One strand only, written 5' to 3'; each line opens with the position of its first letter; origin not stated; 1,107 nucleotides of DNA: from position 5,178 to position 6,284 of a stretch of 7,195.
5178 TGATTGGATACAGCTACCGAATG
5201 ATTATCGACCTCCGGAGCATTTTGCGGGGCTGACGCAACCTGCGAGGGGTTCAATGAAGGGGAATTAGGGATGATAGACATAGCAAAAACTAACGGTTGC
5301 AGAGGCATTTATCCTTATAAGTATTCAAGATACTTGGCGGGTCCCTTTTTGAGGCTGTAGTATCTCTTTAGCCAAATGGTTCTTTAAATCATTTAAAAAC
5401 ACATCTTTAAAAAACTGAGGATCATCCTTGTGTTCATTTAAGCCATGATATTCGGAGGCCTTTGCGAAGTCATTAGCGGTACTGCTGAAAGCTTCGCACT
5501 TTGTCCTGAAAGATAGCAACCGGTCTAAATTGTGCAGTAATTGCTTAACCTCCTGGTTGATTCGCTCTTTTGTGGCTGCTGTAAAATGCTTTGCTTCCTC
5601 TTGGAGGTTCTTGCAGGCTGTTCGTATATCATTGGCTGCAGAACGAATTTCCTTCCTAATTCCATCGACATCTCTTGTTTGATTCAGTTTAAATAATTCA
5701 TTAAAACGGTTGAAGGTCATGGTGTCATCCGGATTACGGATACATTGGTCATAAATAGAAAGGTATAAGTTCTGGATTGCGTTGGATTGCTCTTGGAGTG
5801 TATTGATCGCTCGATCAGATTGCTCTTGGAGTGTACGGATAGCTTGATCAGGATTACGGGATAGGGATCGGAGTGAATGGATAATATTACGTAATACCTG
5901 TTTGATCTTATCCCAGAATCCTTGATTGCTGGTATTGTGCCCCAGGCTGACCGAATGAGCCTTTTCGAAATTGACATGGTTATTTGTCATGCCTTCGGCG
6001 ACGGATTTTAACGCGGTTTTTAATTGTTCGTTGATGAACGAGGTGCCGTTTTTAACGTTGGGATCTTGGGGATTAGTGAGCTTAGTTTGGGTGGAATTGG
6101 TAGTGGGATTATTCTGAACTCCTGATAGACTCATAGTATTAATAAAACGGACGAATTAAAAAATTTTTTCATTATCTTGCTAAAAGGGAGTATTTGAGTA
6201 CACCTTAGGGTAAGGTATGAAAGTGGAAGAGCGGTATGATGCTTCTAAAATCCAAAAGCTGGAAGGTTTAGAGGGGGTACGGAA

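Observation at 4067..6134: Orphan two-gene operon of divergent paralogs on the opposite strand between frr and gyrB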

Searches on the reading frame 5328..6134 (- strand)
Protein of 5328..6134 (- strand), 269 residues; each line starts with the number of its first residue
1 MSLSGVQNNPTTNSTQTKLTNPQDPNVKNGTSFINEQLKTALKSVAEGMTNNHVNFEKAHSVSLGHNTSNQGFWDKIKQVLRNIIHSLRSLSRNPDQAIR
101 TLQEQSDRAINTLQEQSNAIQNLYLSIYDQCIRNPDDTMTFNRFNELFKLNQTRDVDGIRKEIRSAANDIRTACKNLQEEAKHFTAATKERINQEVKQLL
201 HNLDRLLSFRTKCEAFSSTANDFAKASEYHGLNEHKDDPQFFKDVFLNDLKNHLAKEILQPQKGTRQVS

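Call 5: search_protein_families(library=pfam, proteins=[window:5328-6134:-], max_evalue=1)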
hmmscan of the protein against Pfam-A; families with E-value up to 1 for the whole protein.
window:5328-6134:- (269 aa): 31 families (the best 25 are shown)
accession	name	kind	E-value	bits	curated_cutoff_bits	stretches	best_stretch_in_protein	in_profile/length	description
PF09548.15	Spore_III_AB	-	0.00019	21.9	32.5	1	35-125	63-155/170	Stage III sporulation protein AB (spore_III_AB)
PF03623.18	Focal_AT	-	0.0015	18.9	23.3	1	75-115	35-75/133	Focal adhesion targeting region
PF12732.12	YtxH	-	0.0036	18.1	37.5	1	159-201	26-68/71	YtxH-like protein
PF25398.1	CUX1_N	-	0.0037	17.7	27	1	152-202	21-72/116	CUX1-like, N-terminal tRNA-binding arm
PF04513.17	Baculo_PEP_C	-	0.004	17.7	38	1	74-122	40-89/140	Baculovirus polyhedron envelope protein, PEP, C terminus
PF04997.17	RNA_pol_Rpb1_1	-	0.0051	16.6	39.7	1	68-204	80-187/312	RNA polymerase Rpb1, domain 1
PF07464.16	ApoLp-III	-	0.0082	16.7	36.3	1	156-200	24-68/146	Apolipophorin-III precursor (apoLp-III)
PF05299.18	Peptidase_M61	-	0.0095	16.8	22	1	73-130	58-114/118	M61 glycyl aminopeptidase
PF20572.3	DUF6781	-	0.014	15.7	27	1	156-220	127-189/213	Family of unknown function (DUF6781)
PF06746.16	DUF1216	-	0.016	15.7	21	1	156-212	20-75/134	Protein of unknown function (DUF1216)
PF18977.5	DUF5713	-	0.023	15.5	27.3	0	75-116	23-64/107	Family of unknown function (DUF5713)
PF01442.23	Apolipoprotein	-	0.035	14.2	90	0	167-204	6-43/190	Apolipoprotein A1/A4/E domain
PF20428.3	Sey1_3HB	-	0.036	13.4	24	1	35-213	125-296/419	Sey1 three-helix bundle domain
PF17192.9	MukF_M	-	0.047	13.9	25.2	0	78-124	74-120/161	MukF middle domain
PF16740.10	SKA2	-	0.064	13.5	30.1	0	79-138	45-104/110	Spindle and kinetochore-associated protein 2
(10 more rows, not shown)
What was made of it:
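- On PE/PPE-Esx (type VII substrates): WXG100_2 scored E=0.073, below the cut-off (call 5).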

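Call 6: search_protein_families(library=ncbifam, proteins=[window:5328-6134:-], max_evalue=1)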
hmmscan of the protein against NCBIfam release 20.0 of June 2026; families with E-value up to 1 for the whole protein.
window:5328-6134:- (269 aa): 8 families
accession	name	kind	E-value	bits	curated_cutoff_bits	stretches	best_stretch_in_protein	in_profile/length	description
NF033916.0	antiphage_ZorA_3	subfamily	0.0033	16.4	250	1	44-203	372-495/509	anti-phage ZorAB system protein ZorA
NF047516.1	LA_3659_fam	equivalog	0.0075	15.9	36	1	156-206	122-172/221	LA_3659 family protein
NF047514.1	SpiroCoCo_N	equivalog_domain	0.0075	15.9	75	1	156-206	122-172/221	SpiroCoCo family coiled-coil protein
NF011042.0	PRK14472.1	equivalog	0.01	15.8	198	1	111-203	45-134/175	F0F1 ATP synthase subunit B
NF047363.1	Zn_ribbon_CdsZ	equivalog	0.018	14.5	275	1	51-139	102-190/251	zinc ribbon domain regulatory protein CdsZ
NF058527.1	HistKinChvGCaul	equivalog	0.058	12.1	740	1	76-120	422-466/535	two-component sensor histidine kinase ChvG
NF041291.1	StbC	equivalog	0.42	11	100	0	57-119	31-93/122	plasmid stabilization protein StbC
TIGR00029.2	S20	equivalog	0.86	10.3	33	0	163-206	21-61/84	30S ribosomal protein S20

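Call 8: find_homologous_proteins(query=window:5328-6134:-, max_evalue=0.01)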
Query window:5328-6134:- (269 aa): 6 proteins with E <= 0.01 among 490 candidates.
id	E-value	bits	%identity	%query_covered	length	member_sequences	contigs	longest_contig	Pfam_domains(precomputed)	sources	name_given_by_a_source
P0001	2.5e-172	589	100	100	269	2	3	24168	-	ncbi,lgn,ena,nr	ncbi:MAG TPA: hypothetical protein DEW74_00910 [Opitutae bacterium]|nr:hypothetical protein [Opituta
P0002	8.0e-114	397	73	98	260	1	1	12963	-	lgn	-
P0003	3.2e-112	392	73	98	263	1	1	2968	-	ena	-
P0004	1.6e-96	341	65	100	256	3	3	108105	-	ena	-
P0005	2.6e-89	317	62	96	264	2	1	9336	-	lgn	-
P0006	5.4e-83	297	71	77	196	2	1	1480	-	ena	-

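Call 10: find_encoding_contigs(protein=P0004, flank=10000, max_places=4)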
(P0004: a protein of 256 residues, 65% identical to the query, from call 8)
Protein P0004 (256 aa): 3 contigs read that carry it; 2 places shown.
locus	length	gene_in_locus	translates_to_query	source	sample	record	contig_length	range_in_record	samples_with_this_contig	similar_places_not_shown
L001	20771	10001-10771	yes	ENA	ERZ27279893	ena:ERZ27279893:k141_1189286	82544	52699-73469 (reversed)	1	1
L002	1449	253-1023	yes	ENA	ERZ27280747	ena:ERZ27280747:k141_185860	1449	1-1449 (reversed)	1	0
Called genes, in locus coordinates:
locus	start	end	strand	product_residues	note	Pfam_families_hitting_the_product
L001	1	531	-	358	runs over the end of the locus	-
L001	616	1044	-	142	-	-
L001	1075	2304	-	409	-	-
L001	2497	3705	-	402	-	PF01702:TGT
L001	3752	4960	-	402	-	-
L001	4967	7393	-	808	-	PF00521:DNA_topoisoIV, PF03989:DNA_gyraseA_C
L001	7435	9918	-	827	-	PF02518:HATPase_c, PF00204:DNA_gyraseB, PF01751:Toprim, PF00986:DNA_gyraseB_C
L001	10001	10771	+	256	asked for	-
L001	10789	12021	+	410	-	-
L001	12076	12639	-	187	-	PF01765:RRF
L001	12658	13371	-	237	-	PF00696:AA_kinase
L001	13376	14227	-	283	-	PF17827:PrmC_N, PF05175:MTS, PF06325:PrmA, PF10294:Methyltransf_16, PF13489:Methyltransf_23 (weak), PF13847:Methyltransf_31, PF08242:Methyltransf_12, PF13649:Methyltransf_25, +5 more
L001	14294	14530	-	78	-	PF00830:Ribosomal_L28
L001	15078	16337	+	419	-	PF02403:Seryl_tRNA_N, PF00587:tRNA-synt_2b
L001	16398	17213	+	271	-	PF01346:FKBP_N, PF00254:FKBP_C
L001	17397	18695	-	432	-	PF00072:Response_reg, PF00158:Sigma54_activat, PF14532:Sigma54_activ_2, PF25601:AAA_lid_14, PF02954:HTH_8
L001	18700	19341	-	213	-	PF01553:Acyltransferase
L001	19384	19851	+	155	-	PF00383:dCMP_cyt_deam_1, PF14437:MafB19-deam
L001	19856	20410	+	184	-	PF02622:DUF179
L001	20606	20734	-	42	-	-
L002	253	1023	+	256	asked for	-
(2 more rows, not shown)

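Call 11: find_encoding_contigs(protein=P0001, flank=10000, max_places=4)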
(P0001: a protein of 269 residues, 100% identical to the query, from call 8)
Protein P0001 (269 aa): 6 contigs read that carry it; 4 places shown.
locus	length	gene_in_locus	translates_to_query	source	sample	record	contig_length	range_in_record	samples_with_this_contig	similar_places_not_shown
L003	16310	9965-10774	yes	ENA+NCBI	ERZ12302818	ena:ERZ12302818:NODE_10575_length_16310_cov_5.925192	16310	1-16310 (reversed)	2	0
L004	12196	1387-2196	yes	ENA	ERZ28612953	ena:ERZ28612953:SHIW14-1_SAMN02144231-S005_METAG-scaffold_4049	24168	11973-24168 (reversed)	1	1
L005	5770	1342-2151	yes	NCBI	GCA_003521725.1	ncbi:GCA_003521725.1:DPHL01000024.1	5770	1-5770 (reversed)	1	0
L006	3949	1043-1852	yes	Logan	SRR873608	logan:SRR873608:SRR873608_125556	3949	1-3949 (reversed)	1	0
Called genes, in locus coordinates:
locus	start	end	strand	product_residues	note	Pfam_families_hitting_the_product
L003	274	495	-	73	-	-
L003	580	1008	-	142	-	-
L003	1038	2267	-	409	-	-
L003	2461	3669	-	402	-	PF01702:TGT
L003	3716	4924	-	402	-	PF11992:TgpA_N (faint)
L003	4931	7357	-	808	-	PF00521:DNA_topoisoIV, PF03989:DNA_gyraseA_C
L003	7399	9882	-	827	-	PF02518:HATPase_c, PF00204:DNA_gyraseB, PF01751:Toprim, PF00986:DNA_gyraseB_C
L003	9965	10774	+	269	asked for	-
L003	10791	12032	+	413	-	-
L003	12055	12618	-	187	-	PF01765:RRF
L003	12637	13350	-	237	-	PF00696:AA_kinase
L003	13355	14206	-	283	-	PF17827:PrmC_N, PF05175:MTS, PF06325:PrmA, PF10294:Methyltransf_16 (weak), PF13489:Methyltransf_23 (weak), PF13847:Methyltransf_31, PF08242:Methyltransf_12, PF13649:Methyltransf_25, +5 more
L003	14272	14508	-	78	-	PF00830:Ribosomal_L28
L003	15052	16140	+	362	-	PF02403:Seryl_tRNA_N, PF00587:tRNA-synt_2b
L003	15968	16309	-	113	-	?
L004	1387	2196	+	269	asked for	-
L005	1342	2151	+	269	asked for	-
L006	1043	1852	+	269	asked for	-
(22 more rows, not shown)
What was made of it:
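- The same allele was recovered identically in four independent records (call 11).
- Tried and rejected: The window allele is identical in four records and the L001 allele in two (calls 10, 11).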

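Call 12: find_encoding_contigs(protein=P0005, flank=10000, max_places=4)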
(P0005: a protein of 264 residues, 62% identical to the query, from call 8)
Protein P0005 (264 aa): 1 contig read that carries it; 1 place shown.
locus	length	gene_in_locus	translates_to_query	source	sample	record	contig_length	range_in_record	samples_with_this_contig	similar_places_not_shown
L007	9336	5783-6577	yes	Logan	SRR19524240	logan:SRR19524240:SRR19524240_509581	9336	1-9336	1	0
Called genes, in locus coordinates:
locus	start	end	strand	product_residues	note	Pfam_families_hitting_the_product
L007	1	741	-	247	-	?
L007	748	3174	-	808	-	PF00521:DNA_topoisoIV, PF03989:DNA_gyraseA_C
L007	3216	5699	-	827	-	PF02518:HATPase_c, PF00204:DNA_gyraseB, PF01751:Toprim, PF00986:DNA_gyraseB_C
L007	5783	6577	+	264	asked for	-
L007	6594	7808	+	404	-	-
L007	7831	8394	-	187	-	PF01765:RRF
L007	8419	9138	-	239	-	PF00696:AA_kinase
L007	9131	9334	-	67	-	?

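Call 29: search_protein_representatives(alignment_id=A3)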
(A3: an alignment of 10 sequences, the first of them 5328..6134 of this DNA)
Query: 10 sequences, 260 profile positions. Proteins with E-value up to 0.001 (for the whole library): 5; up to 1e-10: 5; up to 1e-30: 2. The best 5 are listed.
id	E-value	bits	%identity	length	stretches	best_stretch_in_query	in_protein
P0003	4.5e-139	478.5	-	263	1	1-260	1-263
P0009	1.9e-79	283.1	-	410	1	1-206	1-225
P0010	2.8e-22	95.7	-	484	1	10-214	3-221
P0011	6.1e-20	88.0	-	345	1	18-217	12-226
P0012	6.3e-15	71.6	-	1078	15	106-174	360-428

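Call 30: predict_structure(alignment_id=A1)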
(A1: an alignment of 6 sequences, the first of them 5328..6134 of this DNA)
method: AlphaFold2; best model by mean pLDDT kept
length: 269 residues; sequences in the alignment: 6
mean_pLDDT: 63.3   pTM: 0.62
mean pLDDT of the five models: 63.3, 59.7, 52.7, 51.7, 47.2
residues with pLDDT >= 90: 13; 70-90: 134; 50-70: 30; < 50: 92
segments of 3 or more residues with pLDDT < 50: 1-71, 94-100, 151-153, 259-269
pLDDT, mean of each block of 10 residues (from residue 1): 31 29 30 33 32 31 33 66 73 51 72 81 79 80 74 60 85 87 85 90 88 80 68 84 84 66 33
secondary structure, 60 per line:
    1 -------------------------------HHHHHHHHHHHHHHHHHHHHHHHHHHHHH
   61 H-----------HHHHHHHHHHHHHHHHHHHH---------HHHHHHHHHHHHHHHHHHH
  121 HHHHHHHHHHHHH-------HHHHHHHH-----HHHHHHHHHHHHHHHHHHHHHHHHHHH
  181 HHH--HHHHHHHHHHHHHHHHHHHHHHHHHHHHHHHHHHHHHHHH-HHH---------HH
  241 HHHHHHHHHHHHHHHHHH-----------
elements in order: H32-61 H73-92 H102-133 H141-148 H154-183 H186-225 H239-258
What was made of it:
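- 5325..6134 (-): ORF-B, 269 aa, the upstream gene of the pair. All-helical after a disordered leader. Hypervariable between strains. The AF2 model has seven helices, with residues 1-71 at low confidence (call 30).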

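Call 34: fold_search(model_id=the predicted structure, library=pdb)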
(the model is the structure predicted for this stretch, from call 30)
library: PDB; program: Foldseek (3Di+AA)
matches with E <= 10: 599; with E <= 0.001: 0
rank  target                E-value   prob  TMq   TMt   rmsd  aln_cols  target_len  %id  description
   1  7nyw_C                1.7e-01  0.80  0.30  0.25  14.8       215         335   12  Cryo-EM structure of the MukBEF-MatP-DNA head module (released 2021-07-07)
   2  2wcd_A                2.5e-01  0.21  0.20  0.19  33.7       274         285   14  Crystal structure of the assembled cytolysin A pore (released 2009-05-05)
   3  8e0m_K                2.9e-01  0.20  0.17  0.22  19.8       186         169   13  Homotrimeric variant of tcTRP9, BGL15 (released 2023-04-12)
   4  6bd1_A                3.0e-01  0.28  0.20  0.22  20.3       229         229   11  Complex of 14-3-3 theta with an IRSp53 peptide phosphorylated at S366 (released 2018-10-24)
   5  8btq_A                3.7e-01  0.25  0.18  0.20  21.2       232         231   10  Small molecule stabilizer for 14-3-3/ChREBP (Cmd1-soaking) (released 2024-05-01)
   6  6zc9_A                3.9e-01  0.25  0.20  0.22  17.5       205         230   13  Structure of 14-3-3 gamma in complex with Nedd4-2 14-3-3 binding motif Ser448 (released 2021-07-21)
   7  6t5h_B                3.9e-01  0.25  0.19  0.21  17.5       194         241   14  Human 14-3-3 sigma fused to the StARD1 peptide including phosphoserine-57 (released 2020-11-18)
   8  6zpp                  4.3e-01  0.33  0.21  0.32  19.4       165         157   12  g7941: a virulence factor from Drechmaria coniospora (released 2022-01-19)
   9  6hmu_A                4.3e-01  0.28  0.20  0.22  21.4       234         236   12  Ternary complex of Estrogen Receptor alpha peptide and 14-3-3 sigma C45 mutant bound to disulfide fragment PPI stabili (released 2019-02-27)
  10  8bzb_A                4.3e-01  0.28  0.20  0.22  21.3       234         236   11  co-soak stabilizers for ERa - 14-3-3 interaction (884_AZ275) (released 2023-08-02)
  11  6hhp_A                4.5e-01  0.20  0.18  0.19  21.4       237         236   11  Ternary complex of Estrogen Receptor alpha peptide and 14-3-3 sigma C42 mutant bound to disulfide fragment PPI stabili (released 2019-02-27)
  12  6zfd_B                4.7e-01  0.23  0.19  0.21  17.5       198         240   15  14-3-3 zeta bound to the phosphorylated 18E6 C-terminus (released 2021-02-17)
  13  3axj_B                4.7e-01  0.12  0.16  0.18  24.2       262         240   10  High resolution crystal structure of C3PO (released 2011-04-20)
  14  8vys_C                5.0e-01  0.28  0.21  0.24  20.3       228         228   12  Cryo-EM Structure of the BRAF V600E monomer bound to PLX8394 (released 2025-05-28)
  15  9mg8_B                5.0e-01  0.28  0.20  0.17   9.9       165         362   12  Crystal Structure of b-iTHR-110 (released 2025-12-17)
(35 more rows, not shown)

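Call 39: find_encoding_contigs(protein=P0002, flank=10000, max_places=2)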
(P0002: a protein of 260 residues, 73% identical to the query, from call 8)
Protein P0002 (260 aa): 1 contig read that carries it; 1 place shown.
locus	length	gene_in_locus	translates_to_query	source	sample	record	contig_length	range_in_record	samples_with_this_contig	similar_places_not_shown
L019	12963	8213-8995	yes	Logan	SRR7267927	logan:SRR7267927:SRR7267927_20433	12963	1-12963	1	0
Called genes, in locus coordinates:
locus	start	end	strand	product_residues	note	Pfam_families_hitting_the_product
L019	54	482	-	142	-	-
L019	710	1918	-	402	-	PF01702:TGT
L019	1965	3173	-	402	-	PF11992:TgpA_N (faint)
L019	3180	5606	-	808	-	PF00521:DNA_topoisoIV, PF03989:DNA_gyraseA_C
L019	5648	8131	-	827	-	PF02518:HATPase_c, PF00204:DNA_gyraseB, PF01751:Toprim, PF00986:DNA_gyraseB_C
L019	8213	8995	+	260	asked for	-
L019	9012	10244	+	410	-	-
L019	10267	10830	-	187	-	PF01765:RRF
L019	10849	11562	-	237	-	PF00696:AA_kinase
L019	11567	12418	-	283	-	PF17827:PrmC_N, PF05175:MTS, PF06325:PrmA, PF10294:Methyltransf_16, PF13489:Methyltransf_23 (weak), PF09445:Methyltransf_15, PF13847:Methyltransf_31, PF13649:Methyltransf_25, +3 more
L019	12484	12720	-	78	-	PF00830:Ribosomal_L28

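Call 40: find_encoding_contigs(protein=P0003, flank=10000, max_places=2)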
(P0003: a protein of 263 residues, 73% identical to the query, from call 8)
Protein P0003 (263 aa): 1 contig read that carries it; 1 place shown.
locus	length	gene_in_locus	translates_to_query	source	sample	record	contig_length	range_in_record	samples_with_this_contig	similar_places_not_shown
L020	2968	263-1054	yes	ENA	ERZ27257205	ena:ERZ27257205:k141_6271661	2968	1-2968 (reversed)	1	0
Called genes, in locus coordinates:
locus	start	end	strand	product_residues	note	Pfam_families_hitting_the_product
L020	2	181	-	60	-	?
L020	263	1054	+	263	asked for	-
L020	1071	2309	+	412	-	-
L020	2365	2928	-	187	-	PF01765:RRF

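Call 44: search_protein_families(library=padloc, proteins=[window:5328-6134:-, P0010, P0011], max_evalue=0.1)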
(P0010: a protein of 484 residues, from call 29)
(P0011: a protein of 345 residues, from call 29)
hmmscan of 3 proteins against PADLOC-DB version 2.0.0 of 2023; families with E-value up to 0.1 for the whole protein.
window:5328-6134:- (269 aa): 1 family
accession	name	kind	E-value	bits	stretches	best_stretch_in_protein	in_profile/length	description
PDLC00648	ZorA3|ZorA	-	0.016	12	1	28-204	281-427/692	MotA/ExbB/TolQ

P0010 (484 aa): 0 families

P0011 (345 aa): 2 families
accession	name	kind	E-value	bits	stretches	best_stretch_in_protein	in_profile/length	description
PDLC04377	PDC-M05B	-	0.005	14.9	0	286-319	11-44/149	-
PDLC02886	DpdH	-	0.025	12.8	1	91-132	18-61/80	DpdH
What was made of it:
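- On Known anti-phage defence systems (PADLOC): Only ZorA3 at E=0.016 and 12 bits, a coiled-coil region (call 44).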

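Call 45: search_protein_families(library=phrogs, proteins=[window:5328-6134:-, P0010, P0011], max_evalue=0.1)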
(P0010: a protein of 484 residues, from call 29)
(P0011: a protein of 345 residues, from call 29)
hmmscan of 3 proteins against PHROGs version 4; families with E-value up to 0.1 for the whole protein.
window:5328-6134:- (269 aa): 3 families
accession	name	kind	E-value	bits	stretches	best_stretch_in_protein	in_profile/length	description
phrog_16057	-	other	0.0095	16.1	1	136-215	271-351/363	thymidylate kinase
phrog_788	-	tail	0.039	14.7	1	70-205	165-280/297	tail protein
phrog_5321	-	unknown function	0.084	14.4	0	154-200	20-67/92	-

P0010 (484 aa): 0 families

P0011 (345 aa): 2 families
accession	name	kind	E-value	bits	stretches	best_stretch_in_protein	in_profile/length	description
phrog_11489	-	unknown function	0.026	13.5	1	23-142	333-452/1717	-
phrog_36535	-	unknown function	0.031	15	1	39-159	52-169/226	-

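Call 46: search_protein_families(library=pfam, proteins=[P0010, P0011], max_evalue=0.01)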
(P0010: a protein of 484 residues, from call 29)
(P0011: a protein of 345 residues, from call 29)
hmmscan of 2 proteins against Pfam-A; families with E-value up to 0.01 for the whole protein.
P0010 (484 aa): 0 families

P0011 (345 aa): 0 families

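Call 78: search_dna_similar(query=window:5328-6134:-, collection=phages, mode=protein, max_evalue=0.01)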
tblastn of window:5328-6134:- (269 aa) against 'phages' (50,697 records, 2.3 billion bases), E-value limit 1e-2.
No match.

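Call 84: search_solved_structures(query=A1, max_evalue=1)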
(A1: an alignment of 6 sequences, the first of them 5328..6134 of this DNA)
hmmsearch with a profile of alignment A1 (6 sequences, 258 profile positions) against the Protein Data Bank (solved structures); distinct sequences matched with E-value up to 1: 8.
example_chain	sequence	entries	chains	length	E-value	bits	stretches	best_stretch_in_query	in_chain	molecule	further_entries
8wy1_A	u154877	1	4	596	0.028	17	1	131-222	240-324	Glycosyltransferase 36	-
4wy4_A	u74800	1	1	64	0.24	13.9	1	165-217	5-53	Vesicle-associated membrane protein 8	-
7bv6_A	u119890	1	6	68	0.24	13.9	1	165-217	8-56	Vesicle-associated membrane protein 8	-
1gl2_A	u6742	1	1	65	0.26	13.8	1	164-217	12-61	ENDOBREVIN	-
3s84_A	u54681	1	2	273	0.35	13.4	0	139-211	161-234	Apolipoprotein A-IV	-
2n64_A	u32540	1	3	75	0.45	13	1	160-202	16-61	SH3 domain-containing kinase-binding protein 1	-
5abs_A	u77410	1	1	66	0.48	12.9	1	160-201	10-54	SH3 DOMAIN-CONTAINING KINASE-BINDING PROTEIN 1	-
6nvw_B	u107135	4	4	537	0.54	12.8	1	79-193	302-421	Penicillin G acylase | Penicillin G acylase subunit beta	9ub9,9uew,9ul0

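Call 87: fold_search(model_id=the predicted structure, library=viral)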
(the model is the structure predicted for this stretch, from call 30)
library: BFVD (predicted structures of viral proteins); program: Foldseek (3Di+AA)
matches with E <= 10: 628; with E <= 0.001: 0
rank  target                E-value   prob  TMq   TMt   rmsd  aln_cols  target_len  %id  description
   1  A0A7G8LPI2            9.6e-02  0.18  0.15  0.11  25.0       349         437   12  (no name in the UniProt tables at hand)
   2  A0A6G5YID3            1.1e-01  0.89  0.32  0.37  13.5       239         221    9  (no name in the UniProt tables at hand)
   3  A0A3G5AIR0            1.3e-01  0.84  0.33  0.31  25.2       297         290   11  Syntaxin-2 isoform X3 [Sylvanvirus sp.]
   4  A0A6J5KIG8            1.6e-01  0.16  0.17  0.16  51.6       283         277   14  Uncharacterized protein [uncultured Caudovirales phage]
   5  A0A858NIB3            1.8e-01  0.38  0.24  0.19  29.0       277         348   16  (no name in the UniProt tables at hand)
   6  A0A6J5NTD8            2.0e-01  0.30  0.18  0.10  23.0       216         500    9  Uncharacterized protein [uncultured Caudovirales phage]
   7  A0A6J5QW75            2.0e-01  0.13  0.15  0.10  52.1       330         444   14  Uncharacterized protein [uncultured Caudovirales phage]
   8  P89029                2.5e-01  0.30  0.20  0.22  20.4       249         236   11  OPEP-2 protein [Orgyia pseudotsugata multicapsid polyhedrosis virus]
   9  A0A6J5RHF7            2.7e-01  0.09  0.13  0.06  56.1       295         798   10  Uncharacterized protein [uncultured Caudovirales phage]
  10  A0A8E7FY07            2.8e-01  0.18  0.17  0.20  31.4       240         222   14  (no name in the UniProt tables at hand)
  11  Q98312                2.8e-01  0.16  0.15  0.10  29.8       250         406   12  MC146R [Molluscum contagiosum virus subtype 1]
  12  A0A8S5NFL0            2.8e-01  0.13  0.16  0.13  19.1       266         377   13  Minor tail protein [Myoviridae sp. ct0wg9]
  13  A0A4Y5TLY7            2.9e-01  0.25  0.21  0.14  19.1       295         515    9  (no name in the UniProt tables at hand)
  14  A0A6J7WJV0            2.9e-01  0.16  0.19  0.09  32.7       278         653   11  Uncharacterized protein [uncultured Caudovirales phage]
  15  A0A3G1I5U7            3.6e-01  0.15  0.14  0.15  20.3       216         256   12  (no name in the UniProt tables at hand)
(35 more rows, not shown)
